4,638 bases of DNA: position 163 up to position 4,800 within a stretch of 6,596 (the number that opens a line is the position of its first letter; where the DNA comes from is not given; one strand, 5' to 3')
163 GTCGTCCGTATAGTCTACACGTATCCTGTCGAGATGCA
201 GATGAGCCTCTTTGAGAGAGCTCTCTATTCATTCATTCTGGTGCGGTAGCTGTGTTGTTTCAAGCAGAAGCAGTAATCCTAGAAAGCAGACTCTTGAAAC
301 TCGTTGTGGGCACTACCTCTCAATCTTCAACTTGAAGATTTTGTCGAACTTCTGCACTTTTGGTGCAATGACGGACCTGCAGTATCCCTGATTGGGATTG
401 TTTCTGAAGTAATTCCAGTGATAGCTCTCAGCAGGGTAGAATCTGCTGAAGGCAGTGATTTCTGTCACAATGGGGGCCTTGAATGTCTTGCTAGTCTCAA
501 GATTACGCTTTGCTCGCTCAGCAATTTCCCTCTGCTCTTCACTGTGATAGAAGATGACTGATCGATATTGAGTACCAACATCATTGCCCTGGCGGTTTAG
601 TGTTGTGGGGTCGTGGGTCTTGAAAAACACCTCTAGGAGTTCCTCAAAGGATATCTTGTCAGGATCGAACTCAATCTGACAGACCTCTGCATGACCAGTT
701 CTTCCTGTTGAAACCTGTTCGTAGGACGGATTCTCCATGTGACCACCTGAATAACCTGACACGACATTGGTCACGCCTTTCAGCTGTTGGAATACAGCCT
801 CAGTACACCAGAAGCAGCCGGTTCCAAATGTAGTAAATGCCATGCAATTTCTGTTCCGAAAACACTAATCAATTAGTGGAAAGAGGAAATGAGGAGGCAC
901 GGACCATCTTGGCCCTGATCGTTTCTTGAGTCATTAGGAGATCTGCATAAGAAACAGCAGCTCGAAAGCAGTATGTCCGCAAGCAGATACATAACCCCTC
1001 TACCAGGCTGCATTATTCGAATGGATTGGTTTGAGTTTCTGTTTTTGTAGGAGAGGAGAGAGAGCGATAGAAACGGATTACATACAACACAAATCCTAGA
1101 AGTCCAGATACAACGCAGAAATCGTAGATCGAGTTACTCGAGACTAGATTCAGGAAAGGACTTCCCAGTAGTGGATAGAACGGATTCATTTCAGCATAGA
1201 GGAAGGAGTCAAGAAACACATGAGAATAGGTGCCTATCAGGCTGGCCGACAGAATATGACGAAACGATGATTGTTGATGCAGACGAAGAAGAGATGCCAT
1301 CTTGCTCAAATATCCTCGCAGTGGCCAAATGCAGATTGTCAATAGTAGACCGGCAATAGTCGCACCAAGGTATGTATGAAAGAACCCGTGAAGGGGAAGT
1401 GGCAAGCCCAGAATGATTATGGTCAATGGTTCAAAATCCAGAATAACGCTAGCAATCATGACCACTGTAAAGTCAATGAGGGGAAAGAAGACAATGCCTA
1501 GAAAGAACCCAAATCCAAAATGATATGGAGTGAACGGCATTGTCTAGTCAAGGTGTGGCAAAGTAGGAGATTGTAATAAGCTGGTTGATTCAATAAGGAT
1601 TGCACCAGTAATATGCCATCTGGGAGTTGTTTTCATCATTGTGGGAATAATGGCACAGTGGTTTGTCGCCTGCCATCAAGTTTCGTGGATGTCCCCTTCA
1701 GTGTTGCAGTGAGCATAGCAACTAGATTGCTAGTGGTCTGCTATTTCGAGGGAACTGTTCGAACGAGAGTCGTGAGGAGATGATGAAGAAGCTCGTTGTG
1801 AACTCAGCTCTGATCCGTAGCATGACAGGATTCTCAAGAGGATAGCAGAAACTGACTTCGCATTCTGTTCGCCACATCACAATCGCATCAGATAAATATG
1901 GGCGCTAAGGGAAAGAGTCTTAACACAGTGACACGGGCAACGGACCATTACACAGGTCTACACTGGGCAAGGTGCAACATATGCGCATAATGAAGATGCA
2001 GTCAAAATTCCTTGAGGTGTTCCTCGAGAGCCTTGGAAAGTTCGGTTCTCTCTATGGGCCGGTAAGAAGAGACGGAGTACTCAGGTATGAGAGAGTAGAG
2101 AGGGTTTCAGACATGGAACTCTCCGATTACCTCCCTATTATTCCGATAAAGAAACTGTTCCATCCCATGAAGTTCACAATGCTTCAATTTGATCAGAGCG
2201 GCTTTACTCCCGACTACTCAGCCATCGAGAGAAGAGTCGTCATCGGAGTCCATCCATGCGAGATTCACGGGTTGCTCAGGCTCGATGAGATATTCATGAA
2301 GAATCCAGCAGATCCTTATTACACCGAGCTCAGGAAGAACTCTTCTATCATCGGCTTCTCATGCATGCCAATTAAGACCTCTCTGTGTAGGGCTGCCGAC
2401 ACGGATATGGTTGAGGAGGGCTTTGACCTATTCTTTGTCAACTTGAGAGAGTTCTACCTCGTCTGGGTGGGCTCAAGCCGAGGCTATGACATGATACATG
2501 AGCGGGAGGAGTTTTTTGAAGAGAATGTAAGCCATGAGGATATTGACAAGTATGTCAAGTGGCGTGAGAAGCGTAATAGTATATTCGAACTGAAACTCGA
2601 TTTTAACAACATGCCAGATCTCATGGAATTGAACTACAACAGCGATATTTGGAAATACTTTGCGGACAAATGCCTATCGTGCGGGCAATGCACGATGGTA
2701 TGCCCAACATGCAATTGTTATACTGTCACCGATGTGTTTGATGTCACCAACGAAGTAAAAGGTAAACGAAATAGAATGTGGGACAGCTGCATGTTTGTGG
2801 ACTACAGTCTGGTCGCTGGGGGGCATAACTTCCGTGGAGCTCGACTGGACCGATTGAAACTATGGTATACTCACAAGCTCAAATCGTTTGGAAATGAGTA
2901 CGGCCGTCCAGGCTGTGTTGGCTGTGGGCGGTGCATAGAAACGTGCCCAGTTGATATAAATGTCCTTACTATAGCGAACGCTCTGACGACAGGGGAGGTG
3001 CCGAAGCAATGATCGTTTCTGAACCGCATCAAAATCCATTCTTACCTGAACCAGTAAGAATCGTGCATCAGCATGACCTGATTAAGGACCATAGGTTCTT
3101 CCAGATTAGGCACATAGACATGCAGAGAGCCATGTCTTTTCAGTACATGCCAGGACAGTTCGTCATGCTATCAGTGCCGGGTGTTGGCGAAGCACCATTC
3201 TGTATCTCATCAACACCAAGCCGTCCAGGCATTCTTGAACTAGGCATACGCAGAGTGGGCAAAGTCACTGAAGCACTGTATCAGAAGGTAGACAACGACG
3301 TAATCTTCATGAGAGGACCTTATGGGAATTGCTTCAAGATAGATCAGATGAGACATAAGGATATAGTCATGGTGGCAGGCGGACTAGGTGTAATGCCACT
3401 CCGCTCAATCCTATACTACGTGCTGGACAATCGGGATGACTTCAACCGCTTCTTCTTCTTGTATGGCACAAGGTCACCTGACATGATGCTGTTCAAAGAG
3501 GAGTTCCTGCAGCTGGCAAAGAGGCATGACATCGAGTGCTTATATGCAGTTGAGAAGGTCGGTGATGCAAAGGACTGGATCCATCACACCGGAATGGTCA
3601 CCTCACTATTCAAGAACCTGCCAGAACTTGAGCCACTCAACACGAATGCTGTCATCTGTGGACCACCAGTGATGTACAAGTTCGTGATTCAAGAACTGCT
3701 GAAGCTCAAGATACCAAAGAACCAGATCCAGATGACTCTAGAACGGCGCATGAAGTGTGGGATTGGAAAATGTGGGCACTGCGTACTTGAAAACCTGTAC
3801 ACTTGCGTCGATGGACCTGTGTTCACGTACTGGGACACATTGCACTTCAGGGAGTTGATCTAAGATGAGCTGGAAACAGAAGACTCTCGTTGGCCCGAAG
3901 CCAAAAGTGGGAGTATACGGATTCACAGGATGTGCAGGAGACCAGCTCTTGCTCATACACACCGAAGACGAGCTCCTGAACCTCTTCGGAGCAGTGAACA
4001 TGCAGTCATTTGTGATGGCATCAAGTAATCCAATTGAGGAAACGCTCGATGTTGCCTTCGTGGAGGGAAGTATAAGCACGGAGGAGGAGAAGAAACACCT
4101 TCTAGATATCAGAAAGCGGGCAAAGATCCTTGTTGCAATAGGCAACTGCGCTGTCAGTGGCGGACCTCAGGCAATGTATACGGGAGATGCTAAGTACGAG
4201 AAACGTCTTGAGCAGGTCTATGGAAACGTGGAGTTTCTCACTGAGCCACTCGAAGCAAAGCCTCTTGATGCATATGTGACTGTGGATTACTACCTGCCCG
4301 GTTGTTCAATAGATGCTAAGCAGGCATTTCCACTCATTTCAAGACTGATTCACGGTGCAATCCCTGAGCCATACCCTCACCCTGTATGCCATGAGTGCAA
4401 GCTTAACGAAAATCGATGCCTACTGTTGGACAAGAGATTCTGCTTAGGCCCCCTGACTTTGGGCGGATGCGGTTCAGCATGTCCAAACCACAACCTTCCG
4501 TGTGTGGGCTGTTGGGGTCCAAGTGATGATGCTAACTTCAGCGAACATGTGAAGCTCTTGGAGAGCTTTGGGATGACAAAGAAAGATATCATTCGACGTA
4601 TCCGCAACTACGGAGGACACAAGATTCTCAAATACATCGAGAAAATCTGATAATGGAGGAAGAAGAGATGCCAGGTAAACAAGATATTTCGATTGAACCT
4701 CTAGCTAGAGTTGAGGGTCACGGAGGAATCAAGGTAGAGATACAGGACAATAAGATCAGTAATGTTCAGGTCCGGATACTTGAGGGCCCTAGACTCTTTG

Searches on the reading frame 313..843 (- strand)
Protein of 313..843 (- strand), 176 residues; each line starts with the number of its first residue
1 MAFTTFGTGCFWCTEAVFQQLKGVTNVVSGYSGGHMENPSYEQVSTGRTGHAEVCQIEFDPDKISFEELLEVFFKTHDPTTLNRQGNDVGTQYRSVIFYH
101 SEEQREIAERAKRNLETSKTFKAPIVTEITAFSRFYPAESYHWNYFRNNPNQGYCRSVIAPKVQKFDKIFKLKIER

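Call 4: search_protein_families(library=pfam, proteins=[window:313-843:-], max_evalue=0.01)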
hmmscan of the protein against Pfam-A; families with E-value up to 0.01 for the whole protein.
window:313-843:- (176 aa): 1 family
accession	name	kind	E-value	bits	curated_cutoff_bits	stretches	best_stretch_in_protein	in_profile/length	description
PF01625.27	PMSR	-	3.5e-68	229.1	23.7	1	5-155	3-152/153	Peptide methionine sulfoxide reductase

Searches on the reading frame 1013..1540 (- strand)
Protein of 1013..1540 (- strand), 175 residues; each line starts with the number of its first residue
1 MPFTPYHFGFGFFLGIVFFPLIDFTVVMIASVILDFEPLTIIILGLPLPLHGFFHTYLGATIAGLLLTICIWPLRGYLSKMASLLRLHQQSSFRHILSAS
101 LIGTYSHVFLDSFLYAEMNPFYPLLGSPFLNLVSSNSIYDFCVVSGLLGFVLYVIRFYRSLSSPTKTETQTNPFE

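Call 4: search_protein_families(library=pfam, proteins=[window:1013-1540:-], max_evalue=0.01)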
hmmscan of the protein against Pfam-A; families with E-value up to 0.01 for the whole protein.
window:1013-1540:- (175 aa): 1 family
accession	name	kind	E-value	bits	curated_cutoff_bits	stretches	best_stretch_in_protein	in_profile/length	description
PF04307.19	YdjM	-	1.2e-05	25.4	29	1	7-131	6-127/176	YdjM inner membrane protein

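Call 67: find_homologous_proteins(query=window:1013-1540:-, max_evalue=1e-20)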
Query window:1013-1540:- (175 aa): 528 proteins with E <= 1e-20 among 964 candidates; the best 120 are listed. Only proteins of 96 to 307 residues were searched: fused or split forms outside these lengths cannot appear, so this answer is no evidence that the protein stands alone or is whole; find_related_loci, which searches DNA, has no such limit.
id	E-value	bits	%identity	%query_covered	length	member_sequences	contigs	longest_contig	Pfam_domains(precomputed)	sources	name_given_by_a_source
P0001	1.3e-103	362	96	99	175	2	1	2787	PF04307.20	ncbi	-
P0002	3.0e-93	329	86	100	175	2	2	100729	PF04307.20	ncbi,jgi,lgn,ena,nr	ncbi:MAG: hypothetical protein C4K48_09440 [Candidatus Thorarchaeota archaeon]|nr:MAG: hypothetical 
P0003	6.0e-89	315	84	100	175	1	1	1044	PF04307.20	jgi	-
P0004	1.6e-80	287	77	100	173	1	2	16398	PF04307.20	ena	-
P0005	4.0e-68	247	63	100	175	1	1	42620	PF04307.20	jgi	jgi:membrane-bound metal-dependent hydrolase YbcI (DUF457 family)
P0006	2.0e-64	235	62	100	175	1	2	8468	-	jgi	jgi:membrane-bound metal-dependent hydrolase YbcI (DUF457 family)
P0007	2.3e-63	231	59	100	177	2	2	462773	PF04307.20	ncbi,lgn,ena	-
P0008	2.4e-63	231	59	100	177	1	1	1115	PF04307.20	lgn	-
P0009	7.5e-63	230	60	99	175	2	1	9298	PF04307.20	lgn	-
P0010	1.1e-62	229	59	100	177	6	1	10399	PF04307.20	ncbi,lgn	-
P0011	1.3e-62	229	61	100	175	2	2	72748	PF04307.20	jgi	jgi:membrane-bound metal-dependent hydrolase YbcI (DUF457 family)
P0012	1.4e-62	229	59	99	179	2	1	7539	PF04307.20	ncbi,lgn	-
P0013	3.4e-62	228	60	99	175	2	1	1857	PF04307.20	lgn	-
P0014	1.3e-61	226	60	99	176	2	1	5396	PF04307.20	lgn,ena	-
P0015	3.1e-61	224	63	100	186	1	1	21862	-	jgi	jgi:membrane-bound metal-dependent hydrolase YbcI (DUF457 family)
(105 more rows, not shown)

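Call 68: find_encoding_contigs(protein=P0001, flank=2500, max_places=6)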
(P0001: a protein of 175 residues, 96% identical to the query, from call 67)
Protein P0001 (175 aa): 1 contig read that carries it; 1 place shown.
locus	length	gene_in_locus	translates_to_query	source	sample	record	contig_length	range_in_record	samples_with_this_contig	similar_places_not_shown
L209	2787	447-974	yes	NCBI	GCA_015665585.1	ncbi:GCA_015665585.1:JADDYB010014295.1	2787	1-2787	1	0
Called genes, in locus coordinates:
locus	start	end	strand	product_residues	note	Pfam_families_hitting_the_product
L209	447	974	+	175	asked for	PF04307:YdjM (weak)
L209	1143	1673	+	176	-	PF01625:PMSR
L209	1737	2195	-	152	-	-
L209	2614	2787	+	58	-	?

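Call 69: find_encoding_contigs(protein=P0002, flank=1500, max_places=6)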
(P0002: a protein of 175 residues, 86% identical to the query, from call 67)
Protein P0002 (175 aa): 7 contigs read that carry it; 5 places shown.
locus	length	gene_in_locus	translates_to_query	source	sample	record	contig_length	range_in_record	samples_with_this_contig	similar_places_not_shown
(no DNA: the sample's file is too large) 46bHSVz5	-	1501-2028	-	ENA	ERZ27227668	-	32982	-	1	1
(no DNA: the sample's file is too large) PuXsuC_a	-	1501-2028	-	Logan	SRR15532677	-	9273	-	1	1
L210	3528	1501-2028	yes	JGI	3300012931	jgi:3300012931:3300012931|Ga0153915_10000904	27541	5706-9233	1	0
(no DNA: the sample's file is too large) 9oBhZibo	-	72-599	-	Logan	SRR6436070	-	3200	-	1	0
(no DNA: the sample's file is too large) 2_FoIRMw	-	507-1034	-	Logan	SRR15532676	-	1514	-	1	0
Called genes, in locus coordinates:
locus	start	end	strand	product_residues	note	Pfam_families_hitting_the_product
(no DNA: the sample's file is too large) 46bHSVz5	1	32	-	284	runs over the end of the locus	PF00970:FAD_binding_6 (weak), PF08022:FAD_binding_8 (faint), PF00175:NAD_binding_1, PF10418:DHODB_Fe-S_bind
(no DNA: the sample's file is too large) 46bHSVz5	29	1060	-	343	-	PF13183:Fer4_8 (faint), PF12838:Fer4_7 (faint), PF13534:Fer4_17 (faint), PF13746:Fer4_18 (faint), PF13187:Fer4_9 (faint), PF14697:Fer4_21 (faint), PF00037:Fer4 (faint), PF17179:Fer4_22, +2 more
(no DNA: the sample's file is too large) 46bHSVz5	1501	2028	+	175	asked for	PF04307:YdjM (weak)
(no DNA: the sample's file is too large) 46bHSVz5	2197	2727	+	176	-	PF01625:PMSR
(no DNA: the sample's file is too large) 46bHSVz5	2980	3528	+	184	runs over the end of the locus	PF01872:RibD_C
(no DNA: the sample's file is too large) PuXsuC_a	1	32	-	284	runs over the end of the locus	PF00970:FAD_binding_6 (weak), PF08022:FAD_binding_8 (faint), PF00175:NAD_binding_1, PF10418:DHODB_Fe-S_bind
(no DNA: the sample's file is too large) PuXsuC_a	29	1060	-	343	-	PF13183:Fer4_8 (faint), PF12838:Fer4_7 (faint), PF13534:Fer4_17 (faint), PF13746:Fer4_18 (faint), PF13187:Fer4_9 (faint), PF14697:Fer4_21 (faint), PF00037:Fer4 (faint), PF17179:Fer4_22, +2 more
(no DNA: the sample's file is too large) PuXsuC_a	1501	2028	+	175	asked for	PF04307:YdjM (weak)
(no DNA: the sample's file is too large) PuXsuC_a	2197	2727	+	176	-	PF01625:PMSR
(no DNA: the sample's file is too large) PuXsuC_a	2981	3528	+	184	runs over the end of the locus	PF01872:RibD_C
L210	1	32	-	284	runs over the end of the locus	PF00970:FAD_binding_6 (weak), PF08022:FAD_binding_8 (faint), PF00175:NAD_binding_1, PF10418:DHODB_Fe-S_bind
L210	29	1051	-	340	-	PF13183:Fer4_8 (faint), PF12838:Fer4_7 (faint), PF13187:Fer4_9 (faint), PF13534:Fer4_17 (faint), PF13746:Fer4_18 (faint), PF14697:Fer4_21 (faint), PF00037:Fer4 (faint), PF17179:Fer4_22, +2 more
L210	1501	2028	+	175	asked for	PF04307:YdjM (weak)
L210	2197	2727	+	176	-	PF01625:PMSR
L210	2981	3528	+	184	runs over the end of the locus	PF01872:RibD_C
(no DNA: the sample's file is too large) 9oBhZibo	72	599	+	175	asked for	PF04307:YdjM (weak)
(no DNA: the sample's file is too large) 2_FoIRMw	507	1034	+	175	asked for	PF04307:YdjM (weak)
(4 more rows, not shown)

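Call 70: find_encoding_contigs(protein=P0003, flank=1500, max_places=6)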
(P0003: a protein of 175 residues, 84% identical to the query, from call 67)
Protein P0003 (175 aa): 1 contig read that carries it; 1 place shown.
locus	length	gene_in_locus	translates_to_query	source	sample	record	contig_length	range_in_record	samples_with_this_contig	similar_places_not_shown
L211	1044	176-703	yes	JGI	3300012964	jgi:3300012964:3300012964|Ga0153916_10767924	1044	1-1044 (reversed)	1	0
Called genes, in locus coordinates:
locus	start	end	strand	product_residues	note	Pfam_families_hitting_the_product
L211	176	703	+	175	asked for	PF04307:YdjM (weak)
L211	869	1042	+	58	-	?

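Call 71: find_encoding_contigs(protein=P0004, flank=1500, max_places=6)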
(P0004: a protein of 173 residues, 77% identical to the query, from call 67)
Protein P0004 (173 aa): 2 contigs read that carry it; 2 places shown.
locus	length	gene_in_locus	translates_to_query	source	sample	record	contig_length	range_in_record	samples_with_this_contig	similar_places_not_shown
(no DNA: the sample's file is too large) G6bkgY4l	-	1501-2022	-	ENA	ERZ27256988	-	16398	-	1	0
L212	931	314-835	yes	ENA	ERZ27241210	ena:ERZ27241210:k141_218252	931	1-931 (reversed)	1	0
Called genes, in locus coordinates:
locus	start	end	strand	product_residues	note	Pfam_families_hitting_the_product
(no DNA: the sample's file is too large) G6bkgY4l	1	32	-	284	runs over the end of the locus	PF08022:FAD_binding_8 (weak), PF00175:NAD_binding_1, PF10418:DHODB_Fe-S_bind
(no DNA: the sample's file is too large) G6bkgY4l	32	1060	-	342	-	PF13183:Fer4_8 (faint), PF12838:Fer4_7 (faint), PF13187:Fer4_9 (faint), PF13534:Fer4_17 (faint), PF13746:Fer4_18 (faint), PF14697:Fer4_21 (faint), PF00037:Fer4 (faint), PF17179:Fer4_22, +3 more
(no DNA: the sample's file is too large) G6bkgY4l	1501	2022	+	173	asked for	PF04307:YdjM (weak)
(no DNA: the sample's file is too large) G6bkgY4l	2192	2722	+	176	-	PF01625:PMSR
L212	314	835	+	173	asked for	PF04307:YdjM (weak)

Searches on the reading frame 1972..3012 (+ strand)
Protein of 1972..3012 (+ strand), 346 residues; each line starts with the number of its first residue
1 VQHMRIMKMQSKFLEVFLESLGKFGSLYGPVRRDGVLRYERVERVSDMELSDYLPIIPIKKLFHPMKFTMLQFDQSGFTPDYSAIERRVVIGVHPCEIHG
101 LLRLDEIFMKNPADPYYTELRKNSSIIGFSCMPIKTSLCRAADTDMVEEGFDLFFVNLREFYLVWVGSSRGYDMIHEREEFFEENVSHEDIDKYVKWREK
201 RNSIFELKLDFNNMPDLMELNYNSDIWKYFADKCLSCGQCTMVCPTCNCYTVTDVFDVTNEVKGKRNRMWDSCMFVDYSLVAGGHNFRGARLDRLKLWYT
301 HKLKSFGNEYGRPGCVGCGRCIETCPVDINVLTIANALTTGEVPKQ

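Call 4: search_protein_families(library=pfam, proteins=[window:1972-3012:+], max_evalue=0.01)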
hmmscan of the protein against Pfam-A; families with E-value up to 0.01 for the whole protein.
window:1972-3012:+ (346 aa): 14 families
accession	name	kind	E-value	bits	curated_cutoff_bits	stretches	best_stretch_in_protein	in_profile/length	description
PF17179.9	Fer4_22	-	2.1e-33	115.5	27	1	233-329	1-95/95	4Fe-4S dicluster domain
PF12838.12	Fer4_7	-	1.9e-09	38.3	27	2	224-246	28-50/52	4Fe-4S dicluster domain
PF00037.32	Fer4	-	3.8e-08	33.3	21.1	2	230-246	4-20/24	4Fe-4S binding domain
PF13187.11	Fer4_9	-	7e-08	32.8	27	1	230-246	34-49/52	4Fe-4S dicluster domain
PF13237.11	Fer4_10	-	3.2e-07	30.6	25.5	2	314-327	8-21/53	4Fe-4S dicluster domain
PF12797.12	Fer4_2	-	1.5e-06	28.2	24.5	1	231-246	7-22/22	4Fe-4S binding domain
PF14697.11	Fer4_21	-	1.7e-06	28.5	35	1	225-251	32-58/59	4Fe-4S dicluster domain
PF13534.11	Fer4_17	-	6.2e-06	27.1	22.2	1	226-245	38-57/61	4Fe-4S dicluster domain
PF12837.12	Fer4_6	-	1.1e-05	25.5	25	0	315-328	9-22/24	4Fe-4S binding domain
PF13746.11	Fer4_18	-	1.9e-05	25.3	27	0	274-331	19-77/114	4Fe-4S dicluster domain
PF13183.11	Fer4_8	-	2.2e-05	25.4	27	1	231-329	2-68/68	4Fe-4S dicluster domain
PF25160.1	LdpA_Fe-S-bd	-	8.3e-05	22.7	27.6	1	314-328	27-41/49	LdpA Fe-S cluster-binding domain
PF12800.12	Fer4_4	-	0.00067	20.2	24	0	315-327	4-16/17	4Fe-4S binding domain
PF12798.12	Fer4_3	-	0.0021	19.2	27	1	315-329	1-15/15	4Fe-4S binding domain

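Call 10: find_related_loci(query=window:1972-3012:+, collection=genome_contigs, flank=3000)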
Query window:1972-3012:+ (346 aa) in genome_contigs; peptide patterns used: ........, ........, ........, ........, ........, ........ (x = any residue, [..] = any of these).
366 stretches matched a pattern; 161 encode a relative of the query (tblastn E <= 1e-3); the best 80 are kept; 80 distinct loci.
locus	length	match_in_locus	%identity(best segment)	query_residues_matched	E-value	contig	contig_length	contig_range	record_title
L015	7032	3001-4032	85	3-346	0e+0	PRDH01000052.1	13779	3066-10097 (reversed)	MAG: Candidatus Thorarchaeota archaeon isolate OWC2 Thor_OWC2_052, whole genome shotgun sequence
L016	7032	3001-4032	74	3-346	0e+0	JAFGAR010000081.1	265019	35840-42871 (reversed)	MAG: Candidatus Thorarchaeota archaeon isolate Zod_maxbin.0292 k87_2770437, whole genome shotgun sequence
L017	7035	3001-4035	72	3-346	0e+0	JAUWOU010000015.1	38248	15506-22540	MAG: Candidatus Thorarchaeota archaeon isolate CSMAG_2458 CSMAG_2458_k141_902304_length_38248_cov_10.5933, whole genome 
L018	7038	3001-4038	72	1-346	0e+0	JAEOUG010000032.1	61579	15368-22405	MAG: Candidatus Thorarchaeota archaeon isolate FT1_004 k127_8299040, whole genome shotgun sequence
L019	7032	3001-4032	68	3-346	5e-176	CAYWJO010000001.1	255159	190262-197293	MAG TPA_asm: uncultured archaeon isolate SRP214966_co7_247 genome assembly, contig: NODE_10_length_255159_cov_7.223595, 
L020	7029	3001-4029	70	4-346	5e-176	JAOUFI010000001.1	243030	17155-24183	MAG: Candidatus Thorarchaeota archaeon isolate 4_1_July_SF_Bin37 4_1_July_SF_Bin37_scaffold_9_c1, whole genome shotgun s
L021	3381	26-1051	69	4-345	0e+0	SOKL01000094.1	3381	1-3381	MAG: Candidatus Thorarchaeota archaeon isolate E44_bin77 NODE_21301_length_3381_cov_4.733013, whole genome shotgun seque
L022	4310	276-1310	68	2-346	2e-177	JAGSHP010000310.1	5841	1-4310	MAG: Candidatus Thorarchaeota archaeon isolate A399 k151_1590257, whole genome shotgun sequence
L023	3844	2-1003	70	13-346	5e-180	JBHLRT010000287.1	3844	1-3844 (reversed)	MAG: Candidatus Thorarchaeota archaeon isolate TM1S.7 TM1S.7@93835, whole genome shotgun sequence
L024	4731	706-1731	68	4-345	1e-174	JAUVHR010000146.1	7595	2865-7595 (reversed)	MAG: Candidatus Thorarchaeota archaeon isolate CSMAG_407 CSMAG_407_k141_2203415_length_7595_cov_8.0000, whole genome sho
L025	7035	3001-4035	68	2-346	1e-171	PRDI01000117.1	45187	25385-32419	MAG: Candidatus Thorarchaeota archaeon isolate OWC3 Thor_OWC3_117, whole genome shotgun sequence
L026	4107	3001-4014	68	4-341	5e-174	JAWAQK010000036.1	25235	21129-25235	MAG: Candidatus Thorarchaeota archaeon isolate SZTDM-2_201709_bins_98 SZTDM-2_201709_bins_98_scaffold_36, whole genome s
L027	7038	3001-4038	66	1-346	2e-167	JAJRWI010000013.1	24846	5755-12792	MAG: archaeon isolate Dive96_bin2.169 k141_1171974, whole genome shotgun sequence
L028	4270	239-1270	65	3-346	1e-168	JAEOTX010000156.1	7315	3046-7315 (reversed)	MAG: Candidatus Thorarchaeota archaeon isolate YT5_051 k127_23008112, whole genome shotgun sequence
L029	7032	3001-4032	66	3-345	4e-166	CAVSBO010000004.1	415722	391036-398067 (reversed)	MAG: Candidatus Thorarchaeota archaeon isolate MFD04408.bin.2.157 genome assembly, contig: contig_39617, whole genome sh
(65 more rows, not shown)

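Call 29: find_related_loci(query=window:1972-3012:+, collection=metagenome_contigs, flank=1500)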
Query window:1972-3012:+ (346 aa) in metagenome_contigs; peptide patterns used: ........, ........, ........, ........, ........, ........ (x = any residue, [..] = any of these).
435 stretches matched a pattern; 227 encode a relative of the query (tblastn E <= 1e-3); the best 80 are kept; 80 distinct loci.
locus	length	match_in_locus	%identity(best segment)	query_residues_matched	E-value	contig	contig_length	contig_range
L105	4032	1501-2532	85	3-346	0e+0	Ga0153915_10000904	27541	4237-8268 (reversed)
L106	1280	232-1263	77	3-346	0e+0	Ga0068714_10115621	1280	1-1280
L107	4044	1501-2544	74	1-346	0e+0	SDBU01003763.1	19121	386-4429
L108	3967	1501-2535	72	3-346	0e+0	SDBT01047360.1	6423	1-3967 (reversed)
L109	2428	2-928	84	38-346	0e+0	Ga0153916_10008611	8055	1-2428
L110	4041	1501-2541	71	1-345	0e+0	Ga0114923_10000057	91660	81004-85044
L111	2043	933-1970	69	1-346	0e+0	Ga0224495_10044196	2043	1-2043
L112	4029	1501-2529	70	4-346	3e-178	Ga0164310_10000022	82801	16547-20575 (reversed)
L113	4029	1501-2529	70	4-346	1e-177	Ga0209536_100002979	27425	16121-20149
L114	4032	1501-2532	68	3-346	2e-177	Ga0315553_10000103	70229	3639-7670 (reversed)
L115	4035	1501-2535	68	2-346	5e-173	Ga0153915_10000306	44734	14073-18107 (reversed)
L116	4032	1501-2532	69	4-345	4e-173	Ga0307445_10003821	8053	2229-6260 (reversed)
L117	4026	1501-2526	69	4-345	3e-171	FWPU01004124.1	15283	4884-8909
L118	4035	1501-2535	67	3-346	9e-171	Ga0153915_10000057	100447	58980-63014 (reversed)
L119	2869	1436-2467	68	3-345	2e-179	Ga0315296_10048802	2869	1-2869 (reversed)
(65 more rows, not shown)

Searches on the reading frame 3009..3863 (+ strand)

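Call 4: search_protein_families(library=pfam, proteins=[window:3009-3863:+], max_evalue=0.01)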
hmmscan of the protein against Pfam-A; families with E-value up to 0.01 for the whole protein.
window:3009-3863:+ (284 aa): 4 families
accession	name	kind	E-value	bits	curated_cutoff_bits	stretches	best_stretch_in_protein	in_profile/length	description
PF00175.26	NAD_binding_1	-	1.2e-15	58.6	22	1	121-226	1-107/109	Oxidoreductase NAD-binding domain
PF10418.14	DHODB_Fe-S_bind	-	5e-12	45.8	23.9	1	245-276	1-39/41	Iron-sulfur cluster binding domain of dihydroorotate dehydrogenase B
PF00970.30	FAD_binding_6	-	1.3e-05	25.9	21.1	1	17-108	3-97/99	Oxidoreductase FAD-binding domain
PF08022.18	FAD_binding_8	-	2.3e-05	24.9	22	1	35-97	18-85/109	FAD-binding domain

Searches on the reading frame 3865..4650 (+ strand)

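Call 4: search_protein_families(library=pfam, proteins=[window:3865-4650:+], max_evalue=0.01)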
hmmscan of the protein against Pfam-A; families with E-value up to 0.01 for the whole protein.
window:3865-4650:+ (261 aa): 1 family
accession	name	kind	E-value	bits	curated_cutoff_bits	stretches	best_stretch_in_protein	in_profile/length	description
PF01058.29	Oxidored_q6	-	1.5e-21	76.9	27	1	23-158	1-125/128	NADH ubiquinone oxidoreductase, 20 Kd subunit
